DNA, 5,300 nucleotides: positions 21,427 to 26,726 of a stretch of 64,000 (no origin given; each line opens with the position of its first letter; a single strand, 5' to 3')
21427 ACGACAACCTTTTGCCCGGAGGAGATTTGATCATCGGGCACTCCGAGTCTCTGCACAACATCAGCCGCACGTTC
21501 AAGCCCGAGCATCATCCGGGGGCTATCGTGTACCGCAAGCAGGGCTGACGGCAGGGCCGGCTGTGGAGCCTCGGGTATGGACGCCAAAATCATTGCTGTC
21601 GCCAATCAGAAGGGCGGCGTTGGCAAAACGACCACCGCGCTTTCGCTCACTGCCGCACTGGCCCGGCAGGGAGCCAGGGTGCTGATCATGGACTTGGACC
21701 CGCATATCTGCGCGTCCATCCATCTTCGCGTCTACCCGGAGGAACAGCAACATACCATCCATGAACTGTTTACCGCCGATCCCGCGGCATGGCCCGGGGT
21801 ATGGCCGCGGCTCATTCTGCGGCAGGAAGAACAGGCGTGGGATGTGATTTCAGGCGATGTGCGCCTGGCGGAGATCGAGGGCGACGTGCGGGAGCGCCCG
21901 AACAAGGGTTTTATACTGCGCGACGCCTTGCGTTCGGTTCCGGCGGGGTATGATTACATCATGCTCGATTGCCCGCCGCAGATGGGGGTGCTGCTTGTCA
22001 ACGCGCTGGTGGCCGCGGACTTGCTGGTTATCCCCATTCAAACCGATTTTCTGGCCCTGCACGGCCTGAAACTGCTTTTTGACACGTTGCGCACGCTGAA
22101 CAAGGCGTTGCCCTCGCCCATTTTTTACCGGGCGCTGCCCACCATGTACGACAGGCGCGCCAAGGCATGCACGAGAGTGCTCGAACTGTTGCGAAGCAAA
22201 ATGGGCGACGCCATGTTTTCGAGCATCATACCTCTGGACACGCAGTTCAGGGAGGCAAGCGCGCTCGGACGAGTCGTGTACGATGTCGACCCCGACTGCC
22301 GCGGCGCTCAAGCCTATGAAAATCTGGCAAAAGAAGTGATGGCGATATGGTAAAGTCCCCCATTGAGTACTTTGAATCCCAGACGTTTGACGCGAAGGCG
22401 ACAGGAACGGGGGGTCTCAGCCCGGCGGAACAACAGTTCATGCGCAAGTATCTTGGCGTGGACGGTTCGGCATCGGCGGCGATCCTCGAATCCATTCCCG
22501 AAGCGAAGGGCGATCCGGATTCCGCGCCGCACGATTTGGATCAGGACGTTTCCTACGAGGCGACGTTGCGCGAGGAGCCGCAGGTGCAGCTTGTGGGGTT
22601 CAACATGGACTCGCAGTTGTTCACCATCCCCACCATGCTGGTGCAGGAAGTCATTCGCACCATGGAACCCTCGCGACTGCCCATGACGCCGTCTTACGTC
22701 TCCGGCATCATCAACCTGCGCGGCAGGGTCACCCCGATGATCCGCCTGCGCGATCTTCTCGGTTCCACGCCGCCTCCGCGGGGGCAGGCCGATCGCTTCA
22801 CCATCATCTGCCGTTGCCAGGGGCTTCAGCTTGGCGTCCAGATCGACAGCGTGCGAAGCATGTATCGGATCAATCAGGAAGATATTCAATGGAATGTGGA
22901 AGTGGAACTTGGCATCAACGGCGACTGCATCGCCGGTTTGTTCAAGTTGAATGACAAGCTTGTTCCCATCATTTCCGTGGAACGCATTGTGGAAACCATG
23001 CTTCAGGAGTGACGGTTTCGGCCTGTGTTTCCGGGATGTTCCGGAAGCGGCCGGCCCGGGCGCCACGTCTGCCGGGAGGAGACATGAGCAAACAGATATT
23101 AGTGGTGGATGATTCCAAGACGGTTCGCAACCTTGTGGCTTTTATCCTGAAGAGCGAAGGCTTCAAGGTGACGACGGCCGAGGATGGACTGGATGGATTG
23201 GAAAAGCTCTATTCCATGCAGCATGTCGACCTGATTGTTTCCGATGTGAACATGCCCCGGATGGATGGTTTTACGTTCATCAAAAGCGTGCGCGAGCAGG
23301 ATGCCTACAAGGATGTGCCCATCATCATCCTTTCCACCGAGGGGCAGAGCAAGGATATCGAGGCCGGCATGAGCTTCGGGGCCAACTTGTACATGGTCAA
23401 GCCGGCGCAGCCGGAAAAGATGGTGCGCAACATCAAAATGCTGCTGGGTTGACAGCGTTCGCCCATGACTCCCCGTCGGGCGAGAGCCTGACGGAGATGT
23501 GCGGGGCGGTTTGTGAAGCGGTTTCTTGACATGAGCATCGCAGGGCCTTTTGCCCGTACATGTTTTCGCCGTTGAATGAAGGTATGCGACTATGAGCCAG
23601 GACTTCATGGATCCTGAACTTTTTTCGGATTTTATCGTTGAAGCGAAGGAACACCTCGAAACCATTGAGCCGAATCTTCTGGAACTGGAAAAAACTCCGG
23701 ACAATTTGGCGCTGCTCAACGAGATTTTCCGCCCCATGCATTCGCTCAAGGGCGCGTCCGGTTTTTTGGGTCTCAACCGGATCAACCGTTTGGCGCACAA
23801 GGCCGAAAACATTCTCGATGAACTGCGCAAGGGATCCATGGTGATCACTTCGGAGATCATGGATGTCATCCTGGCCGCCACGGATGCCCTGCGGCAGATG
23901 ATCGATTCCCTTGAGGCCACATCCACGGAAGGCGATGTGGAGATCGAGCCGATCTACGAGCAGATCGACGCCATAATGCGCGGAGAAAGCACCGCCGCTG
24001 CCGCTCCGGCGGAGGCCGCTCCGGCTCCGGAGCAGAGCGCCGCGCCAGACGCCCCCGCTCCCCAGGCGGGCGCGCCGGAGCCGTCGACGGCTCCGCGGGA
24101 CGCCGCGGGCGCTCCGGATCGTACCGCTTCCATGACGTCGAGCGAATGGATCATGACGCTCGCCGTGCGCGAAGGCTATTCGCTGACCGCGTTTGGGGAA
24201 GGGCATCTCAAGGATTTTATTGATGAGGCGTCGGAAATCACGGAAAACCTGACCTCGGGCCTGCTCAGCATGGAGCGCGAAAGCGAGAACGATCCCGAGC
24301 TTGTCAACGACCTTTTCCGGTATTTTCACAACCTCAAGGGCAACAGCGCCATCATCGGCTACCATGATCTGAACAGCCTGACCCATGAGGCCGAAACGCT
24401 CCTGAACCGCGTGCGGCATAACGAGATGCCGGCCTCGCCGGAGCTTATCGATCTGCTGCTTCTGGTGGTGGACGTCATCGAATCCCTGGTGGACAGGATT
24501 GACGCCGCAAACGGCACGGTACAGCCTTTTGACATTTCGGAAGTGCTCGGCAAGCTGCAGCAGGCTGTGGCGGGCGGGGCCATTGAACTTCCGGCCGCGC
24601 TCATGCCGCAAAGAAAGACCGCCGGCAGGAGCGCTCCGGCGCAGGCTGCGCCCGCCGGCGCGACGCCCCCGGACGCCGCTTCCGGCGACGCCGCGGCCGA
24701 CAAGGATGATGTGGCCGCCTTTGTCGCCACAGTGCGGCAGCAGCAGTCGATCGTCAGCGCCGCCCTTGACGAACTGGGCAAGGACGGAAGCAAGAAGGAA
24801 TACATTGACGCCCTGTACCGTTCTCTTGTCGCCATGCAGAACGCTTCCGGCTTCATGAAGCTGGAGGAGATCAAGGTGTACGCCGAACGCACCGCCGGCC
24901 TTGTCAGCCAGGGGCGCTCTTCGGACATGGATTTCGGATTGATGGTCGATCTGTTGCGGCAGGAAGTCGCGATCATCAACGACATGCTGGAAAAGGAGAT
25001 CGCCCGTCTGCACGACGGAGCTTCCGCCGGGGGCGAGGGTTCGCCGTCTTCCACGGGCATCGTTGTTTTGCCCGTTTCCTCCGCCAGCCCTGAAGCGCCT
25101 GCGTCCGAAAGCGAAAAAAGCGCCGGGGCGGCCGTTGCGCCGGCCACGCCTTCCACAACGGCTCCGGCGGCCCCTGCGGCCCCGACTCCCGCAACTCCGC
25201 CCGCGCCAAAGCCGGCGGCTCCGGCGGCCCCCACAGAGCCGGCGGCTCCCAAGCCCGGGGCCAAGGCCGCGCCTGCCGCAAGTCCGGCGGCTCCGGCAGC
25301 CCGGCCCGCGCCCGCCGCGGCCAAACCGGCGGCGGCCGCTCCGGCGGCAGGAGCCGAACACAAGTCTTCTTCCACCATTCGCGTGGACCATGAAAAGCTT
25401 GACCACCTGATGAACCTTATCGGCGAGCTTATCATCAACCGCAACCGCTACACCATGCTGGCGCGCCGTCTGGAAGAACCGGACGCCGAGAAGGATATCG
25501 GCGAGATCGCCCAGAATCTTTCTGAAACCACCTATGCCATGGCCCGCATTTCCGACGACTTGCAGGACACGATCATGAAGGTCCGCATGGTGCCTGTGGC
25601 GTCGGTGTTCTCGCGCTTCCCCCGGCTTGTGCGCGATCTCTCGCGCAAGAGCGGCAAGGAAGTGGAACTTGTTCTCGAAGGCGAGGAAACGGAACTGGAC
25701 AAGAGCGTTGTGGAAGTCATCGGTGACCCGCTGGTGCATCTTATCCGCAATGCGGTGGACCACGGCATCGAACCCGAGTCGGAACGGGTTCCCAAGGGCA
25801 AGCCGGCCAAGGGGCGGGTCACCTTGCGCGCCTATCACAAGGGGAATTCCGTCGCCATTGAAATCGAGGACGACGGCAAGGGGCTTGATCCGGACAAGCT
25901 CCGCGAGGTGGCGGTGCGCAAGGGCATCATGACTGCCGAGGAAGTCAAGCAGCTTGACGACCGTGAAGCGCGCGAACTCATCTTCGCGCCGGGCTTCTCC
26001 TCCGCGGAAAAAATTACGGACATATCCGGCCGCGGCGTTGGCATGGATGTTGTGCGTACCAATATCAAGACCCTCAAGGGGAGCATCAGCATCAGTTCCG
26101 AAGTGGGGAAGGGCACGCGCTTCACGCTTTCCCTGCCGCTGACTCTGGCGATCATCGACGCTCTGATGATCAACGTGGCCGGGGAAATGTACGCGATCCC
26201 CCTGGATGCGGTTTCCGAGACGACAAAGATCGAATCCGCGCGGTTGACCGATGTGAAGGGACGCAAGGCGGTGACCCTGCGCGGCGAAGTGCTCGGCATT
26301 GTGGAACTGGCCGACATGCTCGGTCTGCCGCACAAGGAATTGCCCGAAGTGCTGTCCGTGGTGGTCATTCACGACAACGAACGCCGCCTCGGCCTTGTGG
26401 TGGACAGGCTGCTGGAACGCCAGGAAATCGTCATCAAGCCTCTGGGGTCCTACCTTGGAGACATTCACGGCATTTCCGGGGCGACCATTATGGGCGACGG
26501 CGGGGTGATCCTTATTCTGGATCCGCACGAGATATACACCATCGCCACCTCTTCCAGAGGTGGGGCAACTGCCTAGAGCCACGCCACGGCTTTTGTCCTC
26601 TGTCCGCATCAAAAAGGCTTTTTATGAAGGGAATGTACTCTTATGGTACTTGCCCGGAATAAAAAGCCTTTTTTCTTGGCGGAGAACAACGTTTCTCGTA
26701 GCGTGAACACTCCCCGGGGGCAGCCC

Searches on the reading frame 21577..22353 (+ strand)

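Call 80: search_protein_families(library=pfam, proteins=[window:21577-22353:+])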
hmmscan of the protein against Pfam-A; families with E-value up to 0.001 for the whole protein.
window:21577-22353:+ (258 aa): 8 families
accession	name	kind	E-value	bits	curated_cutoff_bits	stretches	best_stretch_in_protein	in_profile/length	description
PF13614.12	AAA_31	-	1.3e-45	155.9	27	1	3-178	1-171/177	AAA domain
PF01656.29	CbiA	-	1.1e-18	67.8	25.4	1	6-231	1-122/125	CobQ/CobB/MinD/ParA nucleotide binding domain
PF09140.17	MipZ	-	1.3e-13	51.3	20.7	1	5-42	2-39/262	ATPase MipZ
PF10609.15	ParA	-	1.3e-12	48.1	27.1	1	4-41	4-41/246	NUBPL iron-transfer P-loop NTPase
PF00142.24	Fer4_NifH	-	5.3e-10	39.7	25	1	11-46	7-42/271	4Fe-4S iron sulfur cluster binding proteins, NifH/frxC family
PF06564.18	CBP_BcsQ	-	5.3e-08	33.1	21.3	1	4-158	2-149/234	Cellulose biosynthesis protein BcsQ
PF02374.21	ArsA_ATPase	-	4.8e-06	26.4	24.3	1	11-42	8-39/305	Anion-transporting ATPase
PF07015.17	VirC1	-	1.5e-05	24.9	24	0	4-41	2-39/231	VirC1 protein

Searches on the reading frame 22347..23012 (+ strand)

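Call 80: search_protein_families(library=pfam, proteins=[window:22347-23012:+])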
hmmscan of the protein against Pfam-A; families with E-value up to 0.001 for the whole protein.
window:22347-23012:+ (221 aa): 1 family
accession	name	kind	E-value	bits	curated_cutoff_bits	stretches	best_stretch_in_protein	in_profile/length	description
PF01584.24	CheW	-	1.6e-28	99.5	23.5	1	81-216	1-135/138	CheW-like domain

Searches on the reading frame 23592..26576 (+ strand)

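Call 80: search_protein_families(library=pfam, proteins=[window:23592-26576:+])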
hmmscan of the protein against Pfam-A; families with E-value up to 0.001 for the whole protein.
window:23592-26576:+ (994 aa): 4 families
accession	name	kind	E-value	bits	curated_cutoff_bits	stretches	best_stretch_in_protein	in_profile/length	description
PF01627.28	Hpt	-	2.3e-32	111.5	24.6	2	9-109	1-83/84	Hpt domain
PF01584.24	CheW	-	1.4e-28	99.7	23.5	1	857-981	2-133/138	CheW-like domain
PF02895.20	H-kinase_dim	-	1.1e-20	74.3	23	1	593-664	1-68/68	Signal transducing histidine kinase, homodimeric domain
PF02518.31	HATPase_c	-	1e-19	71.4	26.4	1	712-851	4-110/111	Histidine kinase-, DNA gyrase B-, and HSP90-like ATPase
